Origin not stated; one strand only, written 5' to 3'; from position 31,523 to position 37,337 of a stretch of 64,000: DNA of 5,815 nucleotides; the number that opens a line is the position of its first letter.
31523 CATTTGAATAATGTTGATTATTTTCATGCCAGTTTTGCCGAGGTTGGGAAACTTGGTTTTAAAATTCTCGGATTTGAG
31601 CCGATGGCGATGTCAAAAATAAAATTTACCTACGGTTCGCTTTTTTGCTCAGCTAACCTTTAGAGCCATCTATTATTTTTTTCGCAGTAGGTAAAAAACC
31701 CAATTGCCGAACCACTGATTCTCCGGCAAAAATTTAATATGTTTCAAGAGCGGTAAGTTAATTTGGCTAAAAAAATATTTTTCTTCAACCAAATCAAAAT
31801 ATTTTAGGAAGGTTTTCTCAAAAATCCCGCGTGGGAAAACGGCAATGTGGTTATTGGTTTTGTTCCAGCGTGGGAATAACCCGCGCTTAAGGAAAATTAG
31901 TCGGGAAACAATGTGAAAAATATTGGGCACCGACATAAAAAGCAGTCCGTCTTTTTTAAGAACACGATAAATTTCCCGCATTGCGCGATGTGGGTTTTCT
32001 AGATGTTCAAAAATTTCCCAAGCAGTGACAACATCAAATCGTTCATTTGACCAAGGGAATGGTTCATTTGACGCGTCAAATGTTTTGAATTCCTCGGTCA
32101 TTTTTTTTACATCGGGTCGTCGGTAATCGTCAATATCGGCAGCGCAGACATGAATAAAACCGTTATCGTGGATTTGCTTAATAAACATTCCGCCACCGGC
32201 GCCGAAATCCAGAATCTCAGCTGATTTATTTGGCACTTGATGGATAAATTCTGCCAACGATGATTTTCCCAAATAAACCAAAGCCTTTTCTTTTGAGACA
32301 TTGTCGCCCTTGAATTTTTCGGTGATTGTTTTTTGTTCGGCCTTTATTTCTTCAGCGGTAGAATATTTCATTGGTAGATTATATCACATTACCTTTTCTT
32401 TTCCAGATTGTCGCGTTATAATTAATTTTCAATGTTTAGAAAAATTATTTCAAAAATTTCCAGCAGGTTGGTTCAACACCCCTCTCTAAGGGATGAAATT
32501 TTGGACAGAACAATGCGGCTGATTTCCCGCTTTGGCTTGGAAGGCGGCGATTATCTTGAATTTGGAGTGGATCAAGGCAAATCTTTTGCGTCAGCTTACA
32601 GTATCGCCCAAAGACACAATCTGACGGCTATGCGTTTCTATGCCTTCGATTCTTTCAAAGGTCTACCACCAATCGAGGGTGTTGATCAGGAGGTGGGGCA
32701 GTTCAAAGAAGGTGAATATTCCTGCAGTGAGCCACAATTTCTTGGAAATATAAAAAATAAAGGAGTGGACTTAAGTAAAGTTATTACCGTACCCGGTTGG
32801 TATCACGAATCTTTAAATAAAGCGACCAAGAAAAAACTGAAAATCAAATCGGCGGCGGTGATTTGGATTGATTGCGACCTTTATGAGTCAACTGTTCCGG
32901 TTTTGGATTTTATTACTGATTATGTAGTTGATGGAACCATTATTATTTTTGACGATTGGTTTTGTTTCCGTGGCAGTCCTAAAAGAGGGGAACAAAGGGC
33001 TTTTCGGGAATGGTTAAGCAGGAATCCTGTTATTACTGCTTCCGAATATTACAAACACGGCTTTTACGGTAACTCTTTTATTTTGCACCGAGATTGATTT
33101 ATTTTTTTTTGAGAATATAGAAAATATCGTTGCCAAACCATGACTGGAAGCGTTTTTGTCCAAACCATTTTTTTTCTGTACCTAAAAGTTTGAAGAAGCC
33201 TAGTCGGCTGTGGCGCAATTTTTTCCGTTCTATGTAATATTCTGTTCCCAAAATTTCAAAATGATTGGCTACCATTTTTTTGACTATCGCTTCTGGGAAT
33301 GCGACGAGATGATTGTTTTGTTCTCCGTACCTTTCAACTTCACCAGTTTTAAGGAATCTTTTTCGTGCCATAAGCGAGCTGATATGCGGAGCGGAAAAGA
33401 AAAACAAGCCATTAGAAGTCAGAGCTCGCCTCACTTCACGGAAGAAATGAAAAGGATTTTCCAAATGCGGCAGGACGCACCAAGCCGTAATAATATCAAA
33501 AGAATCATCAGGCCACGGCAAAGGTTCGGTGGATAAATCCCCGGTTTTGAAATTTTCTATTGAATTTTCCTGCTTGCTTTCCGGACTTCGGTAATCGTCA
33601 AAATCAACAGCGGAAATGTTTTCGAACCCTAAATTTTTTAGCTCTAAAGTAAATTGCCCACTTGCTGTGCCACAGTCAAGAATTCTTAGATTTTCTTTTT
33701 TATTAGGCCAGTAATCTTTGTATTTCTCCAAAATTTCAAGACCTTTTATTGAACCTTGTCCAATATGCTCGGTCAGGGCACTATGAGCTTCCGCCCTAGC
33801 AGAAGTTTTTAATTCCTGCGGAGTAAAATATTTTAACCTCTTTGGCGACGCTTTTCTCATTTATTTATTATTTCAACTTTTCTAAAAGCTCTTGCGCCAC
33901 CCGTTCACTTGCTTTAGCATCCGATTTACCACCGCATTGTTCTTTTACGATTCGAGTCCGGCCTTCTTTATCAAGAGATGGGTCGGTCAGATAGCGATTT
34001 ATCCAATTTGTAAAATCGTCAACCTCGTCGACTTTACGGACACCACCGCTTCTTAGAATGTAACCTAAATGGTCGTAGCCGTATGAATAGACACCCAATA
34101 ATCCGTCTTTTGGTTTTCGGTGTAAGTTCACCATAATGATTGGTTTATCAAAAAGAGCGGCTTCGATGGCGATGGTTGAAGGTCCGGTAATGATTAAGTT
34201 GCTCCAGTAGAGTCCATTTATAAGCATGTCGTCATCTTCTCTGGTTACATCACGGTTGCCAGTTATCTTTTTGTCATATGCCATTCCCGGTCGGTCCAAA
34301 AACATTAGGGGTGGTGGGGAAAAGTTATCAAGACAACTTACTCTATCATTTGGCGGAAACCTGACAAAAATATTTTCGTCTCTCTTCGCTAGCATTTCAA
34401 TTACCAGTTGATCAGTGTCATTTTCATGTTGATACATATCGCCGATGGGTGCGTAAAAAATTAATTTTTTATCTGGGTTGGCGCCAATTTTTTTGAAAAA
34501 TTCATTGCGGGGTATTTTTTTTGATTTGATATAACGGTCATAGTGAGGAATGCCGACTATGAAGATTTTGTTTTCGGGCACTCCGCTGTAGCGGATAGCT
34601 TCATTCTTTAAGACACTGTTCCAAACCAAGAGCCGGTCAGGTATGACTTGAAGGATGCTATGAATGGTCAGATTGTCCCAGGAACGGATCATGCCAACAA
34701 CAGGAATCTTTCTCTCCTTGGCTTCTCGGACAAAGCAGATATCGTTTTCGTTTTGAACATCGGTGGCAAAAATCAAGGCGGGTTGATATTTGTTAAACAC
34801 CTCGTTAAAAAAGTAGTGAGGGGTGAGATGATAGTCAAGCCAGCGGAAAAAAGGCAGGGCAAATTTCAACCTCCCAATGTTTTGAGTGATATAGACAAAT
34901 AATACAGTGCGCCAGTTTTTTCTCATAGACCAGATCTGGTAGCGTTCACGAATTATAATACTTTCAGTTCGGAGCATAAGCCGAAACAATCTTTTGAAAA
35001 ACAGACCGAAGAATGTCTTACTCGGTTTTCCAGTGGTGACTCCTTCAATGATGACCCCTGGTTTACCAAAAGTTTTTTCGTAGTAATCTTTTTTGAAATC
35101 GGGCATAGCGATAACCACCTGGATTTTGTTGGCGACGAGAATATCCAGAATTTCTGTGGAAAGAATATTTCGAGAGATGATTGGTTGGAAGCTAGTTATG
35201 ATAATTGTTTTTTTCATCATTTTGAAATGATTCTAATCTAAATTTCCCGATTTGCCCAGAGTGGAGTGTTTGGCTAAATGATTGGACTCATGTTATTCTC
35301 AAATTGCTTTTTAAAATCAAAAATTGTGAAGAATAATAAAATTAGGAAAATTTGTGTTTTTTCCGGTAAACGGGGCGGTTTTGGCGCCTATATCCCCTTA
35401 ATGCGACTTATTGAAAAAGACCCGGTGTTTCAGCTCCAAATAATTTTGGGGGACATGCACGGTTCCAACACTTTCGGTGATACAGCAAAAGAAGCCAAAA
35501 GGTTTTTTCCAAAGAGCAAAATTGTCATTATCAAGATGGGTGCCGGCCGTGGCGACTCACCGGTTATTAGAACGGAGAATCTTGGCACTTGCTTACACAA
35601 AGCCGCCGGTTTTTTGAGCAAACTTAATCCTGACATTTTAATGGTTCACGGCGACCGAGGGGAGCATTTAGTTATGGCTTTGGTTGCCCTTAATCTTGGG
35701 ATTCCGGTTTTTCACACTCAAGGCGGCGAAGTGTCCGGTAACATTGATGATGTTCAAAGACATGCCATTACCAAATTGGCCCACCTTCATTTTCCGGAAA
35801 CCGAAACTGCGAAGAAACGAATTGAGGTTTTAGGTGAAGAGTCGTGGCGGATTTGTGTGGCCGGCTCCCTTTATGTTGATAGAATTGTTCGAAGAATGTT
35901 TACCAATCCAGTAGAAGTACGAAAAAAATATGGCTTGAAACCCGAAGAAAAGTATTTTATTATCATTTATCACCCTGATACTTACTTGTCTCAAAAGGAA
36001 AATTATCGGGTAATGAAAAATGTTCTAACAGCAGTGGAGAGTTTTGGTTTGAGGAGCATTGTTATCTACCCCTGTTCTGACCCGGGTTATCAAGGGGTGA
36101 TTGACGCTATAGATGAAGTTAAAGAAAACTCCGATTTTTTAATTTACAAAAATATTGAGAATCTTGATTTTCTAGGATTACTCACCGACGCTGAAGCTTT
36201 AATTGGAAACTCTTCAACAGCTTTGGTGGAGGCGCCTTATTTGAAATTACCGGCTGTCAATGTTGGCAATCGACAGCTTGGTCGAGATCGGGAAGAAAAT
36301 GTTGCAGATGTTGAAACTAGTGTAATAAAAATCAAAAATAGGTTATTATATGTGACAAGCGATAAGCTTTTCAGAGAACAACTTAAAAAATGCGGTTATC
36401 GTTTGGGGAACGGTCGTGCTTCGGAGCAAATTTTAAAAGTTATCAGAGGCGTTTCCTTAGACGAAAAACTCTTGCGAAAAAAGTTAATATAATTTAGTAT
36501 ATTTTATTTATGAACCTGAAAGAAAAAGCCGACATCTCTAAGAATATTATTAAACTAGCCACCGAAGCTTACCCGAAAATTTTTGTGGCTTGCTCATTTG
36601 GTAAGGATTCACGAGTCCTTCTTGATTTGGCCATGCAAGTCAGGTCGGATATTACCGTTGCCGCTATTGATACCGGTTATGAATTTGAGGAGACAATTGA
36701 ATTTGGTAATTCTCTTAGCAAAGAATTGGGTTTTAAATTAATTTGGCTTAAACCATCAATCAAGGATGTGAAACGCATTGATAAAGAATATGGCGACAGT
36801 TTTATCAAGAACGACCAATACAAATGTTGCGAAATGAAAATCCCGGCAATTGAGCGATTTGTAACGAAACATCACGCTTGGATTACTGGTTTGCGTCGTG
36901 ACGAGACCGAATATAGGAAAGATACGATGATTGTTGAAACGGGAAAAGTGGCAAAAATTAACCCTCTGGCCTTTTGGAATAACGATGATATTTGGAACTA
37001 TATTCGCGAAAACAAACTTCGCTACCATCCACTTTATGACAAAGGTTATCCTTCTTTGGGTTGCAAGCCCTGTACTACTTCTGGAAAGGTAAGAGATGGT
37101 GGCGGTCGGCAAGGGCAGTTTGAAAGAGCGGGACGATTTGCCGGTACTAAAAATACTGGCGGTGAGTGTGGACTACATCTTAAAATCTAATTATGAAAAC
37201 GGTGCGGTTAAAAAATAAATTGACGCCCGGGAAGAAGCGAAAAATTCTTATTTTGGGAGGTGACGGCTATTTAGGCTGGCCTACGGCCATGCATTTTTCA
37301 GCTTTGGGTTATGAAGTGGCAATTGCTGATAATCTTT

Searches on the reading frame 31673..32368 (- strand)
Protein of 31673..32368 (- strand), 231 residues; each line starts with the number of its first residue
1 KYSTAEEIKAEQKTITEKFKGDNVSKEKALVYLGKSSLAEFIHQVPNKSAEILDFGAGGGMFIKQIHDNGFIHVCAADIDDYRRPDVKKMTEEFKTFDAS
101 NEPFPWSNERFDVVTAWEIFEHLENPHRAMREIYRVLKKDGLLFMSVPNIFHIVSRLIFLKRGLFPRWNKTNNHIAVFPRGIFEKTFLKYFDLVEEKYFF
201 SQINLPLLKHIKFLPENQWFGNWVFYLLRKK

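Call 10: search_protein_families(library=pfam, proteins=[window:31673-32368:-])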
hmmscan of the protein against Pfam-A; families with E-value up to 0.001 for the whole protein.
window:31673-32368:- (231 aa): 6 families
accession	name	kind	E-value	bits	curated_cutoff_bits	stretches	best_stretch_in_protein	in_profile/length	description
PF13489.12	Methyltransf_23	-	2.8e-22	79.6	27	1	38-180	9-147/164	Methyltransferase domain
PF08241.18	Methyltransf_11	-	6.9e-17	62.3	21.2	1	53-144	1-94/95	Methyltransferase domain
PF13649.12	Methyltransf_25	-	1.4e-11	45.4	27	1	52-141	1-97/97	Methyltransferase domain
PF08242.18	Methyltransf_12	-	3.5e-11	44.1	30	1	53-143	1-98/98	Methyltransferase domain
PF13847.12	Methyltransf_31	-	3e-09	37.1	27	1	48-171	3-125/145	Methyltransferase domain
PF07021.18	MetW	-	0.0006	19.9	21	1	43-170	8-132/193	Methionine biosynthesis protein MetW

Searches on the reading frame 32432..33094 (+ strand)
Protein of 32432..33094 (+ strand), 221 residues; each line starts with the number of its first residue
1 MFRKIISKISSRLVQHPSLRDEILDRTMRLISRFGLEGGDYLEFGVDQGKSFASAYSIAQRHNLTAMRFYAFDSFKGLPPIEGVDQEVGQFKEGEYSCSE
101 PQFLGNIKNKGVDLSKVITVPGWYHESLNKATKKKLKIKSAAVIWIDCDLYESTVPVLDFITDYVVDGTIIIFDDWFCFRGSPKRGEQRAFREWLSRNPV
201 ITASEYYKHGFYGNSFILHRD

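Call 10: search_protein_families(library=pfam, proteins=[window:32432-33094:+])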
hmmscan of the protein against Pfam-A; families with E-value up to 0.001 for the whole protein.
window:32432-33094:+ (221 aa): 2 families
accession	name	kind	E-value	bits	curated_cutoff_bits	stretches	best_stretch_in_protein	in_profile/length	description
PF05711.17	TylF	-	1.5e-16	60.8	23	1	39-181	93-234/264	Macrocin-O-methyltransferase (TylF)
PF13578.12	Methyltransf_24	-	1.9e-08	35.6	26.3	1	42-176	1-105/105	Methyltransferase domain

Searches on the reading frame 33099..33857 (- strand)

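Call 10: search_protein_families(library=pfam, proteins=[window:33099-33857:-])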
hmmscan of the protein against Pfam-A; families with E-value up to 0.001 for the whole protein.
window:33099-33857:- (252 aa): 6 families
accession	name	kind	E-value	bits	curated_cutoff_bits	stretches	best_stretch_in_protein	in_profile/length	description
PF08241.18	Methyltransf_11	-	6.1e-15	56.1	21.2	1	60-154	1-95/95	Methyltransferase domain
PF13489.12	Methyltransf_23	-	2e-14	54.1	27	1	42-169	9-130/164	Methyltransferase domain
PF13847.12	Methyltransf_31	-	1.1e-11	45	27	1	54-158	2-113/145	Methyltransferase domain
PF13649.12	Methyltransf_25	-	1e-09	39.4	27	1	59-150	1-97/97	Methyltransferase domain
PF08242.18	Methyltransf_12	-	2.8e-08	34.8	30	1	60-152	1-98/98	Methyltransferase domain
PF03141.22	Methyltransf_29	-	5.2e-06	25.7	23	1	43-192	105-245/506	Putative S-adenosyl-L-methionine-dependent methyltransferase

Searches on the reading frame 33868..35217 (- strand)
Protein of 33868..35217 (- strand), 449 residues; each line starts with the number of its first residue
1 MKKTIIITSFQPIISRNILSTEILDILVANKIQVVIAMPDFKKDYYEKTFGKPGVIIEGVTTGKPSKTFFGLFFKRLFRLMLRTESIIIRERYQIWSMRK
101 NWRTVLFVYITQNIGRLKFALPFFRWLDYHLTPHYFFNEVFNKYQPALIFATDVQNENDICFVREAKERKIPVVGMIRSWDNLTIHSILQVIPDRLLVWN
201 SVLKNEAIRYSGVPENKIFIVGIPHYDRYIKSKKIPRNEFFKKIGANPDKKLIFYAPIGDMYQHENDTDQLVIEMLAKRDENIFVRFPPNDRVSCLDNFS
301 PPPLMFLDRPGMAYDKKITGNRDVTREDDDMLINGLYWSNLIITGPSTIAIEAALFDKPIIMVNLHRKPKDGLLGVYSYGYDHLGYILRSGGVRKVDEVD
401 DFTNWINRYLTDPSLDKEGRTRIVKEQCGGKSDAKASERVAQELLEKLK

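Call 10: search_protein_families(library=pfam, proteins=[window:33868-35217:-])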
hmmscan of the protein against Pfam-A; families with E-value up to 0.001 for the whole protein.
window:33868-35217:- (449 aa): 1 family
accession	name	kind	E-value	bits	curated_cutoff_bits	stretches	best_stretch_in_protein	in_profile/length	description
PF04464.20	Glyphos_transf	-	5.9e-06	25.9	22.1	0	208-257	150-199/367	CDP-Glycerol:Poly(glycerophosphate) glycerophosphotransferase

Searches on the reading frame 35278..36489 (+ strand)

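Call 10: search_protein_families(library=pfam, proteins=[window:35278-36489:+])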
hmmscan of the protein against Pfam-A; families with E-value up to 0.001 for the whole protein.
window:35278-36489:+ (404 aa): 1 family
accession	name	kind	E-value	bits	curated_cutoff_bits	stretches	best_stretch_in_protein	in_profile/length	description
PF02350.25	Epimerase_2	-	7.3e-61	206.4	30.6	1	45-389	3-346/347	UDP-N-acetylglucosamine 2-epimerase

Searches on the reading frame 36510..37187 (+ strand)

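Call 11: search_protein_families(library=ncbifam, proteins=[window:36510-37187:+])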
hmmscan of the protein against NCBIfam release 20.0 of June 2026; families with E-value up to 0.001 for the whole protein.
window:36510-37187:+ (226 aa): 14 families
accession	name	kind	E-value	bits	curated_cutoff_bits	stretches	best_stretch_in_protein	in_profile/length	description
NF002537.0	PRK02090.1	equivalog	5e-54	183.5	154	1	12-225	30-240/244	phosphoadenylyl-sulfate reductase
TIGR00434.1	cysH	subfamily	1.6e-48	165.4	165.1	1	11-223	2-213/214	phosophoadenylyl-sulfate reductase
TIGR02055.1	APS_reductase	subfamily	1.3e-45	155.7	235.3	1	30-222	2-194/194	adenylylsulfate reductase, thioredoxin dependent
TIGR02057.1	PAPS_reductase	equivalog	2.2e-39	135.7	254.2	1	5-223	9-224/224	phosphoadenosine phosphosulfate reductase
NF006351.0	PRK08576.1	equivalog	4.5e-22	78.2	290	1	8-189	223-402/436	hypothetical protein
NF006327.0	PRK08557.1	equivalog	3e-20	72.4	366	1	6-190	162-356/415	hypothetical protein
TIGR00424.1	APS_reduc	equivalog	4.9e-20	71.6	553.2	1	19-223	112-323/464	5'-adenylylsulfate reductase, thioredoxin-independent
NF010367.0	PRK13795.1-2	equivalog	2.9e-17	62.4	456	1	13-191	233-418/584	hypothetical protein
NF003587.0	PRK05253.1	subfamily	5e-17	62.1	195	1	12-136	18-143/301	sulfate adenylyltransferase subunit CysD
NF010366.0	PRK13795.1-1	equivalog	2e-16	59.3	745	1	23-190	266-445/667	hypothetical protein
NF009214.0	PRK12563.1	equivalog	4.8e-14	52.5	413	1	23-139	44-161/317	sulfate adenylyltransferase subunit CysD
TIGR02039.1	CysD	subfamily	1.2e-12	48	396.6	1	13-137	11-136/294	sulfate adenylyltransferase, small subunit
NF010368.0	PRK13795.1-3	equivalog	1.3e-12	46.8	588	1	13-191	239-423/635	hypothetical protein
NF010369.0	PRK13795.1-4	equivalog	2.3e-12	45.9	1086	1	2-191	231-431/633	hypothetical protein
